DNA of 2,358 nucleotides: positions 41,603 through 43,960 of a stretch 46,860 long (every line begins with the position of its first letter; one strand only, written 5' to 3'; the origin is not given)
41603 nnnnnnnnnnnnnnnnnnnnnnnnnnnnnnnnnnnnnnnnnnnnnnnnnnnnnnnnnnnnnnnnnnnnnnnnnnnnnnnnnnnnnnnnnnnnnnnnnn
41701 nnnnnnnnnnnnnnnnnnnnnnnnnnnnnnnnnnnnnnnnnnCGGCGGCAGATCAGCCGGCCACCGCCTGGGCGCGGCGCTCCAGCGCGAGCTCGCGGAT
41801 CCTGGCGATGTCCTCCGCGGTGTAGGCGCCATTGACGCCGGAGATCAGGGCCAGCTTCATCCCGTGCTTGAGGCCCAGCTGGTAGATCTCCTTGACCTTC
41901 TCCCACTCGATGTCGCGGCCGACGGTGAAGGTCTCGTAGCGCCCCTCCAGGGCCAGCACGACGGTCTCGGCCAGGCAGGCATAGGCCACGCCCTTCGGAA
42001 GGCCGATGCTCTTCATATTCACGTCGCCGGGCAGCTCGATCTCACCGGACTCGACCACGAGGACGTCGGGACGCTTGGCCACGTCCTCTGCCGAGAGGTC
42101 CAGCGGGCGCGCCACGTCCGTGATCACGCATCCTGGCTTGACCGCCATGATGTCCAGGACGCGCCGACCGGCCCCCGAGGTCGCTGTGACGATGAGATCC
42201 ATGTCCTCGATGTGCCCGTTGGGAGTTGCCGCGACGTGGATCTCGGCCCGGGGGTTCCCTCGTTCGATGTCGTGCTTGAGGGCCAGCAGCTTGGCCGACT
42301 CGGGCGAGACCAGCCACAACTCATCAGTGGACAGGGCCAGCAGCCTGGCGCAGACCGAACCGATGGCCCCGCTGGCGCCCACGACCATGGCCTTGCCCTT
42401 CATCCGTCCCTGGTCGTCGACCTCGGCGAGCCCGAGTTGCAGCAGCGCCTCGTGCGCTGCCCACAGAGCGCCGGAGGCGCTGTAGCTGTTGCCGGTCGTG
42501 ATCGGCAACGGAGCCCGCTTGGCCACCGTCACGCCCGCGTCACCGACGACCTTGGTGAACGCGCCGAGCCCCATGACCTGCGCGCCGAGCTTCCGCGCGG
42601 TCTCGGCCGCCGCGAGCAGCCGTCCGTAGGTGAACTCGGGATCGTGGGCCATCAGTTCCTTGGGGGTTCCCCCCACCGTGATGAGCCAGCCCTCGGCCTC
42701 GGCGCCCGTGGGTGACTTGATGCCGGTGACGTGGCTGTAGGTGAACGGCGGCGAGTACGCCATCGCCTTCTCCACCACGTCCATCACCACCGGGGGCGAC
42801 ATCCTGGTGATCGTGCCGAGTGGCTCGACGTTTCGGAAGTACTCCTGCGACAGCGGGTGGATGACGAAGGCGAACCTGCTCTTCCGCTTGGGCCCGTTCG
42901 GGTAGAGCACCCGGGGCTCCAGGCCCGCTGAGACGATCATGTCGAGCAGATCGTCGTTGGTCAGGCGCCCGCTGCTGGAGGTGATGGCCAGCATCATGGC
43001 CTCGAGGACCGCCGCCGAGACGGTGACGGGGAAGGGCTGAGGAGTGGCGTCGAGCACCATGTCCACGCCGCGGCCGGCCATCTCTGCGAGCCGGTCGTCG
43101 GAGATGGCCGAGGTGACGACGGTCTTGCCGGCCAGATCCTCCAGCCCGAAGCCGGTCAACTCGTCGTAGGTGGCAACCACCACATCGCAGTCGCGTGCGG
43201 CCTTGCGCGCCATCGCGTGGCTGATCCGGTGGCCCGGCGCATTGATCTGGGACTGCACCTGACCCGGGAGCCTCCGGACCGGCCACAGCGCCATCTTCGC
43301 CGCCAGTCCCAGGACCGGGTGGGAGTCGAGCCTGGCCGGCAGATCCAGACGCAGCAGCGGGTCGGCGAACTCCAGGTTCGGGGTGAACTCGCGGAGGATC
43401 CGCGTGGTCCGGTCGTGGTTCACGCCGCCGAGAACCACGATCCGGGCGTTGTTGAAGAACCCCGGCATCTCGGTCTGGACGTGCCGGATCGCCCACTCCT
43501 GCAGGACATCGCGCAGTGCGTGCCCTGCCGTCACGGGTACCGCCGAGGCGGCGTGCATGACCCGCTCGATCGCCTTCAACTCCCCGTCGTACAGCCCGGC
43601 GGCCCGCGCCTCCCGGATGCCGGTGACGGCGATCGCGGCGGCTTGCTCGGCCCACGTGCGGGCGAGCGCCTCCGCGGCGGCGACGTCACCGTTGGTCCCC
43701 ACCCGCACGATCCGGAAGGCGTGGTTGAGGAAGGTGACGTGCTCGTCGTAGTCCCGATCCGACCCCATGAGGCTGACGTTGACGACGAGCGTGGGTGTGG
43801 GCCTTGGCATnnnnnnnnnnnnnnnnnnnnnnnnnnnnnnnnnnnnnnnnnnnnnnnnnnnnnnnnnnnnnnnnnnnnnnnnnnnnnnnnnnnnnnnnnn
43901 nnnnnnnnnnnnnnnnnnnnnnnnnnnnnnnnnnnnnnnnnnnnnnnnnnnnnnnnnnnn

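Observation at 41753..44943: Acyl-ACP-reductase-like domain in a non-cyanobacterial fusion protein, paired with a thioester-reductase-type SDR and no deformylating oxygenase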

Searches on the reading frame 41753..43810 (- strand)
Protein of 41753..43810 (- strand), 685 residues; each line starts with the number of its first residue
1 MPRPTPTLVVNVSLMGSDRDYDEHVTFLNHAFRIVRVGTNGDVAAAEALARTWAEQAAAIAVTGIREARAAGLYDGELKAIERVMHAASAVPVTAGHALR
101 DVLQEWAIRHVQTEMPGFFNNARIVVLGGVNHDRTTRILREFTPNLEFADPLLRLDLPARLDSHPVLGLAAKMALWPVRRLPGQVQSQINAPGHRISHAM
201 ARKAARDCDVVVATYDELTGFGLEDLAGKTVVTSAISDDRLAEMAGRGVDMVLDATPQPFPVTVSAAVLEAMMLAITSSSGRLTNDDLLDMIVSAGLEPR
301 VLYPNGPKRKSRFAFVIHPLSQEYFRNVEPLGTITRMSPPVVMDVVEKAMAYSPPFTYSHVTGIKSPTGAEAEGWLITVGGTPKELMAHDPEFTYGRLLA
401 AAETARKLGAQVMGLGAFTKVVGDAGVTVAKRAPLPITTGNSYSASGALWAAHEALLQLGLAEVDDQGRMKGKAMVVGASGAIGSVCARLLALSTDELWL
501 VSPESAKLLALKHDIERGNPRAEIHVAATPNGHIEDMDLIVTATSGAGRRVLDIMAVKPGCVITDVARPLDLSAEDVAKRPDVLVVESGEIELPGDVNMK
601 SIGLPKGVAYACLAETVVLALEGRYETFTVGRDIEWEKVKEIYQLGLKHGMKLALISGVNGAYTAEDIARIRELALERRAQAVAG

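Call 3: search_protein_families(library=pfam, proteins=[window:41753-43810:-], max_evalue=0.1)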
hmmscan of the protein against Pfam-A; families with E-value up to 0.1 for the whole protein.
window:41753-43810:- (685 aa): 4 families
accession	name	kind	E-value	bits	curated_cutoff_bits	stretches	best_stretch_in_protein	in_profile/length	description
PF01118.30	Semialdhyde_dh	-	0.00011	23.1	26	1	474-572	2-102/121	Semialdehyde dehydrogenase, NAD binding domain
PF03435.24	Sacchrp_dh_NADP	-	0.00012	22.9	25.1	0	196-280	9-100/129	Saccharopine dehydrogenase NADP binding domain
PF00056.29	Ldh_1_N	-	0.0029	18.1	27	1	473-546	2-78/141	lactate/malate dehydrogenase, NAD binding domain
PF02423.21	OCD_Mu_crystall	-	0.056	12.8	24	0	491-599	152-260/314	Ornithine cyclodeaminase/mu-crystallin family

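Call 4: search_protein_families(library=ncbifam, proteins=[window:41753-43810:-], max_evalue=0.1)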
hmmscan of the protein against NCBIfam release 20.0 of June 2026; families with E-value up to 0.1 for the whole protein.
window:41753-43810:- (685 aa): 10 families
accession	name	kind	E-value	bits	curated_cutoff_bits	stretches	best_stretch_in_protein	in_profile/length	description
NF053554.1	prodigi_MAP_PigE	equivalog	3.8e-53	181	850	1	312-678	1-360/837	prodigiosin MAP biosynthesis aminotransferase PigE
TIGR04058.1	AcACP_reductase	equivalog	7.8e-18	64.9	449.7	1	353-652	37-335/339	long-chain acyl-[acyl-carrier-protein] reductase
NF005489.0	PRK07102.1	equivalog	4.2e-05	23.2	267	1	474-518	4-49/243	SDR family oxidoreductase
NF001310.0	PRK00258.1-2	equivalog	0.0063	15.7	221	1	471-547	121-197/279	shikimate dehydrogenase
NF004199.0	PRK05653.1-4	equivalog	0.0098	15.5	301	1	473-545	7-82/247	3-oxoacyl-ACP reductase FabG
NF001312.0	PRK00258.1-4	equivalog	0.018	14.3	295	1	470-571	126-231/285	shikimate dehydrogenase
NF001314.0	PRK00258.2-2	equivalog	0.019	14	248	1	471-544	125-200/290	shikimate dehydrogenase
NF005672.0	PRK07454.1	equivalog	0.028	13.6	234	1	471-522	6-57/241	SDR family oxidoreductase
NF006099.0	PRK08251.1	equivalog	0.068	12.4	253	1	471-528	4-61/250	SDR family oxidoreductase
TIGR02218.1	phg_TIGR02218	equivalog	0.075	12.7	80.5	0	99-151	151-205/266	phage/gene transfer agent baseplate hub protein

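Call 5: search_solved_structures(query=window:41753-43810:-, max_evalue=1, show_alignments=3)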
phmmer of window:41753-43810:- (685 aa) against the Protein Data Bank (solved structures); distinct sequences matched with E-value up to 1: 9.
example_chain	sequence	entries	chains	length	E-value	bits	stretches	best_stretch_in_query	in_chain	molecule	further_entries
4ppm_A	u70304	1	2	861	6.9e-29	104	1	312-651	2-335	Aminotransferase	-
6jzq_A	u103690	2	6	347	1.5e-12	50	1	352-653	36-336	Long-chain acyl-[acyl-carrier-protein] reductase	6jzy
6jzu_A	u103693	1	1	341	2.1e-12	49.5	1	352-652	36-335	Long-chain acyl-[acyl-carrier-protein] reductase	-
6jzz_A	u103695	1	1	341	5.2e-11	44.9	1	352-652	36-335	Long-chain acyl-[acyl-carrier-protein] reductase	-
9e4x_A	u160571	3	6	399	0.0037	18.9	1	529-597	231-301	Amino acid adenylation domain protein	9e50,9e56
9e4s_A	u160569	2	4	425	0.0042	18.8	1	530-597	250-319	Amino acid adenylation domain protein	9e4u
9qt5_V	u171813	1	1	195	0.087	14.4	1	531-621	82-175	Large ribosomal subunit protein bL25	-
8jf9_A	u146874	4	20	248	0.79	11.3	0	474-550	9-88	3-oxoacyl-[acyl-carrier-protein] reductase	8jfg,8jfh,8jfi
8jfa_A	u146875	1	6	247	0.83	11.2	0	474-550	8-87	3-oxoacyl-[acyl-carrier-protein] reductase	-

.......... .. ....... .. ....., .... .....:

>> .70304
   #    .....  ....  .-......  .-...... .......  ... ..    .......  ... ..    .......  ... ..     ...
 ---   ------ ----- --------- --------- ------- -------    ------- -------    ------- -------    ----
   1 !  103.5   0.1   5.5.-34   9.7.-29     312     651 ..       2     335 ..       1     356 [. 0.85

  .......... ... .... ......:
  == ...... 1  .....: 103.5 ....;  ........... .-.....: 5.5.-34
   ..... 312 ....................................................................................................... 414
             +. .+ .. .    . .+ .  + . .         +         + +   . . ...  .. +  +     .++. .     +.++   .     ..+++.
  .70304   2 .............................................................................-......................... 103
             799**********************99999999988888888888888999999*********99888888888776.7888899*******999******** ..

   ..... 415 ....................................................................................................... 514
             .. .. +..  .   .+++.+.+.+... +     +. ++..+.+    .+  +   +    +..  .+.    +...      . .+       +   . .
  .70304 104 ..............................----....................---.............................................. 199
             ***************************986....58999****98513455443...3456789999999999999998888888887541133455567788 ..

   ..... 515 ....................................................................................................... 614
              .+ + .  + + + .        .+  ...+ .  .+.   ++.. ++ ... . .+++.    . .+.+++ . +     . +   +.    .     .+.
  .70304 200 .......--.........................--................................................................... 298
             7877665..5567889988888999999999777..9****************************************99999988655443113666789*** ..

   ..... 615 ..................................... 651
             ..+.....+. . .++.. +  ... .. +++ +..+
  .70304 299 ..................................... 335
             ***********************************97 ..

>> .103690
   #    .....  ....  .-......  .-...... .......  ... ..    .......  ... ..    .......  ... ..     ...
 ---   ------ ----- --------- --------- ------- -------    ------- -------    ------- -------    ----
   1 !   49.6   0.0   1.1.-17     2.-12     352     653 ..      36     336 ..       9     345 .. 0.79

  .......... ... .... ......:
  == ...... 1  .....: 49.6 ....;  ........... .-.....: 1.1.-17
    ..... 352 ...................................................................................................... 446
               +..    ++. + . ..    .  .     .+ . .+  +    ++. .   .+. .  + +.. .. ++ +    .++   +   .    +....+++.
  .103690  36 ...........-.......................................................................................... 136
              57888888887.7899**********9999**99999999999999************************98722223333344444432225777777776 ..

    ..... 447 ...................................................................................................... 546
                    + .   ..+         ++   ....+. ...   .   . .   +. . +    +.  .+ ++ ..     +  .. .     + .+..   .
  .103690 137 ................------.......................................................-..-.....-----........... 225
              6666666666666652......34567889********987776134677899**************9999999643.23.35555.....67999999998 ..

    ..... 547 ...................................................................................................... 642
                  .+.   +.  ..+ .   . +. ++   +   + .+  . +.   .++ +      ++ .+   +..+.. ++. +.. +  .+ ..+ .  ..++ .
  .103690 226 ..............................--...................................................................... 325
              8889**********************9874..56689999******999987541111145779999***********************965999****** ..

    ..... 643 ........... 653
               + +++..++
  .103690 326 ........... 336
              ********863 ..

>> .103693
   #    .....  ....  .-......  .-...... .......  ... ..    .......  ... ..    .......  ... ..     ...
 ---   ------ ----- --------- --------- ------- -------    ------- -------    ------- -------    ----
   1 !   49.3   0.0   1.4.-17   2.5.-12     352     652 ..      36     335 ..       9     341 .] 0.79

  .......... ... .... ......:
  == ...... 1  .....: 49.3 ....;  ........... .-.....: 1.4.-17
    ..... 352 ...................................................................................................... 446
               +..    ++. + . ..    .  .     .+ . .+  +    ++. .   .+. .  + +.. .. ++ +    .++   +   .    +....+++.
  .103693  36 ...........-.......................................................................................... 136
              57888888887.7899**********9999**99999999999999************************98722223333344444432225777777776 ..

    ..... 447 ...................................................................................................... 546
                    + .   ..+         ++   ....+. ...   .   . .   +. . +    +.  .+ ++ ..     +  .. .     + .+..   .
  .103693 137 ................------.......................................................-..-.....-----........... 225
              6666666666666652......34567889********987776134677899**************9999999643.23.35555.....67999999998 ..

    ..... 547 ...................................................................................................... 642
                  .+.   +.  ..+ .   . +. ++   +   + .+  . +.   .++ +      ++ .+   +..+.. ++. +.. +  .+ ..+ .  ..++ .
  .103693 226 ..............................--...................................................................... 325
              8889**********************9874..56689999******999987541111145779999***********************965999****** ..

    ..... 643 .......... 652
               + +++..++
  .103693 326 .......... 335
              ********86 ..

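Call 7: find_homologous_proteins(query=window:41753-43810:-, max_evalue=0.00001)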
Query window:41753-43810:- (685 aa): 4514 proteins with E <= 0.00001 among 8000 candidates; the best 120 are listed.
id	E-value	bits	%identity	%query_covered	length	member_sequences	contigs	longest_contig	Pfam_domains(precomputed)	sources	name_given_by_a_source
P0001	0.0e+0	1512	100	100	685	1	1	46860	-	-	-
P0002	0.0e+0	1337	88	100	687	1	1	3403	PF01118.31,PF03435.25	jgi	jgi:predicted amino acid dehydrogenase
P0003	0.0e+0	1337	88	100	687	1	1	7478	PF01118.31,PF03435.25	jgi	jgi:predicted amino acid dehydrogenase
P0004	0.0e+0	1336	87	100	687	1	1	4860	PF01118.31,PF03435.25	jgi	jgi:predicted amino acid dehydrogenase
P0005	0.0e+0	1336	87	100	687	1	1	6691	PF01118.31,PF03435.25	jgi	jgi:predicted amino acid dehydrogenase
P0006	0.0e+0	1333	87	100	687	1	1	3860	PF01118.31,PF03435.25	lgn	-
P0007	0.0e+0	1332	88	100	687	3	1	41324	PF03435.25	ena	-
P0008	0.0e+0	1330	87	100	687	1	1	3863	PF01118.31,PF03435.25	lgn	-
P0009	0.0e+0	1328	88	99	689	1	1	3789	PF01118.31,PF03435.25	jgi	jgi:predicted amino acid dehydrogenase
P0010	0.0e+0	1326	87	100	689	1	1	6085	PF03435.25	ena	-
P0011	0.0e+0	1322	86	100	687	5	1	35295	PF01118.31,PF03435.25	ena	-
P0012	0.0e+0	1320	86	100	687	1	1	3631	PF01118.31,PF03435.25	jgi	jgi:predicted amino acid dehydrogenase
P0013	0.0e+0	1319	86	100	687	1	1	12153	PF01118.31,PF03435.25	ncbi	-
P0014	0.0e+0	1319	86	100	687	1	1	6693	PF01118.31,PF03435.25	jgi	-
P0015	0.0e+0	1318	86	100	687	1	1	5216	PF01118.31,PF03435.25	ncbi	-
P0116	0.0e+0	1238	82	100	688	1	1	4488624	-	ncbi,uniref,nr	ncbi:dehydrogenase [Nocardioides mesophilus]|uniref:Dehydrogenase n=1 Tax=Nocardioides mesophilus Ta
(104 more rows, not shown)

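Call 18: find_encoding_contigs(protein=P0116, flank=8000, max_places=2)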
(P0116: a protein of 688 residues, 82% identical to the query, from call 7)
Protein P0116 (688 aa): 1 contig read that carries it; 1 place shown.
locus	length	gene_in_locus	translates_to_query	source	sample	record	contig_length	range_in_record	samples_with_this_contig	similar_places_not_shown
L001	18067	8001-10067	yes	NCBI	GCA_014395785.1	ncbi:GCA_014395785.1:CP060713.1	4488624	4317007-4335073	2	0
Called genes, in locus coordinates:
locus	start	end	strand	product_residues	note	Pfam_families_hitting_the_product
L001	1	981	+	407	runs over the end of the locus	PF02274:ADI, PF19420:DDAH_eukar (faint)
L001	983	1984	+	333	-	PF02729:OTCace_N, PF00185:OTCace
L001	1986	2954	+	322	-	PF00696:AA_kinase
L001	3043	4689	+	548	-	PF00753:Lactamase_B, PF12706:Lactamase_B_2, PF22505:RNase_J_b_CASP, PF07521:RMMBL, PF17770:RNase_J_C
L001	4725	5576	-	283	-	PF13653:GDPD_2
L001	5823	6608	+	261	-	PF00296:Bac_luciferase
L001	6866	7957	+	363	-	PF01073:3Beta_HSD, PF01370:Epimerase, PF04321:RmlD_sub_bind (faint), PF07993:NAD_binding_4, PF16363:GDP_Man_Dehyd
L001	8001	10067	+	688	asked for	-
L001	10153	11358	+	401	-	-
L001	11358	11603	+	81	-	-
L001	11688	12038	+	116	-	PF02148:zf-UBP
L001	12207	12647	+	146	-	-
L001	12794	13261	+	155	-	PF23636:DUF7144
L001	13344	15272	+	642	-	PF19291:TREH_N, PF00723:Glyco_hydro_15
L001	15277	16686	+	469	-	PF10009:DUF2252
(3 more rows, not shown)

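Call 28: search_protein_representatives(protein=window:41753-43810:-)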
Query: 685 residues. Proteins with E-value up to 0.001 (for the whole library): 3091; up to 1e-10: 1968; up to 1e-30: 476. The best 150 are listed.
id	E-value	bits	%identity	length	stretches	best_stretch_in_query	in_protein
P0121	2.5e-267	905.0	61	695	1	9-681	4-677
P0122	6.7e-195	665.7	83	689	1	222-585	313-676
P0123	2.6e-180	617.5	45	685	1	9-678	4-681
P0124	5.5e-174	596.6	45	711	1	9-680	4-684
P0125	9.5e-170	582.6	44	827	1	9-681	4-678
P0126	4.0e-158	544.2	71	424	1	291-679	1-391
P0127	2.5e-156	538.3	52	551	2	198-594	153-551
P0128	1.9e-154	532.0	78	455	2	86-337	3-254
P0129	2.1e-151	522.0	62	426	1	6-384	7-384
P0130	2.5e-142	492.0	50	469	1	225-678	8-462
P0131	1.7e-140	486.0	40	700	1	7-678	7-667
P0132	5.6e-137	474.3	38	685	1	9-677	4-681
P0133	6.3e-135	467.6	84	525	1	350-606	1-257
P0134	7.8e-131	454.0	81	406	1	386-648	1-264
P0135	7.3e-122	424.4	89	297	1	200-418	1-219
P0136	4.4e-121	421.8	39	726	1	20-679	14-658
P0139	3.3e-115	402.4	36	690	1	9-677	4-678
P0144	2.3e-112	393.0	40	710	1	66-678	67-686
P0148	1.4e-108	380.5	35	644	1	9-651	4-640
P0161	4.2e-101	355.8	34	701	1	7-678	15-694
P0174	2.9e-97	343.1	32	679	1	9-678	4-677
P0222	1.1e-77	278.5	33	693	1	8-682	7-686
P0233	3.2e-73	263.7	29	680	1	9-674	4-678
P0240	1.8e-71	257.9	42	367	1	312-678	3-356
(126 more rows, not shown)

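Call 29: list_cluster_members(proteins=[P0121, P0123, P0125, P0131, P0132, P0139, P0148, P0174, P0233, P0240])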
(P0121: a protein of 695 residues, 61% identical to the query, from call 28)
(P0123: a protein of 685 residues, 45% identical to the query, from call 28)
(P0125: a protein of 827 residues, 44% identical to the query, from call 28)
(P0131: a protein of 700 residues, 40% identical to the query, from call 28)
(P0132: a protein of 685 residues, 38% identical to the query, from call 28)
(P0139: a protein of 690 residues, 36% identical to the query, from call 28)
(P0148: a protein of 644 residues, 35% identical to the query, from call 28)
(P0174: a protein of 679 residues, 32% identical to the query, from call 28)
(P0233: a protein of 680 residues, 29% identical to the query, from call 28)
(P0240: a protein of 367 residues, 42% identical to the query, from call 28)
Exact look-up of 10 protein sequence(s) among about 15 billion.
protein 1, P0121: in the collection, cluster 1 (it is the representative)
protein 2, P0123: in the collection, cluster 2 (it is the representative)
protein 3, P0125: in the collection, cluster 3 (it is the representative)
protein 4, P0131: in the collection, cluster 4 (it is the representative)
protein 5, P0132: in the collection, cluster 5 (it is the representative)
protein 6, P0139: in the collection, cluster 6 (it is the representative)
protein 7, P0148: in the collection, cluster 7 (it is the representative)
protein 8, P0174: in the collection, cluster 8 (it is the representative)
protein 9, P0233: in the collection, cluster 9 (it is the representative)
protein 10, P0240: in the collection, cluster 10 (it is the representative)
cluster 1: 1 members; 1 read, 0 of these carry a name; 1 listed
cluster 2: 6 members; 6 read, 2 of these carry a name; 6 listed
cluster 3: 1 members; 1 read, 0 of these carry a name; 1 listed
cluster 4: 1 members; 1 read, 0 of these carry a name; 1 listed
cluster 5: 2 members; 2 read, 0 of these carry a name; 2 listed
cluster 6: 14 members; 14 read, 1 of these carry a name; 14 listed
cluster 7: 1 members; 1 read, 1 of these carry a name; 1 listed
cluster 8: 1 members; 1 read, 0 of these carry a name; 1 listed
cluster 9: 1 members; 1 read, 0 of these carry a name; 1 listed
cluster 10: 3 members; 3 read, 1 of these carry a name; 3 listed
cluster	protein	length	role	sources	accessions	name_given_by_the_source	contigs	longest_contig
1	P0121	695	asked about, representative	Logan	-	-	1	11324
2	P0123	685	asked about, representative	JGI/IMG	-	predicted amino acid dehydrogenase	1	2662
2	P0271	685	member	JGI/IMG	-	predicted amino acid dehydrogenase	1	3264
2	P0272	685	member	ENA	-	-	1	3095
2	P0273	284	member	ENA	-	-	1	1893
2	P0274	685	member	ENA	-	-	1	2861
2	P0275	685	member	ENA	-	-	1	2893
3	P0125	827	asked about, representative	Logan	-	-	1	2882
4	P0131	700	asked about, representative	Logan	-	-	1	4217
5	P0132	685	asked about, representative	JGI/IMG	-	-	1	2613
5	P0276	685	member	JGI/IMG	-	-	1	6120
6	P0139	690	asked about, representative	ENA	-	-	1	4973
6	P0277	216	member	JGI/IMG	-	predicted amino acid dehydrogenase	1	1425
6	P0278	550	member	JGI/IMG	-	-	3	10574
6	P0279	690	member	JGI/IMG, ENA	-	-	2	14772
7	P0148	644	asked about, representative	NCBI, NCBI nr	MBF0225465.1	MAG: dehydrogenase [Desulfobacterales bacterium] | dehydrogenase [Desulfobacterales bacterium]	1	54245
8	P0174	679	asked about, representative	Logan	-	-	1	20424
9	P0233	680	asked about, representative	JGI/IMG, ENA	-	-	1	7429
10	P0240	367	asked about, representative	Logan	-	-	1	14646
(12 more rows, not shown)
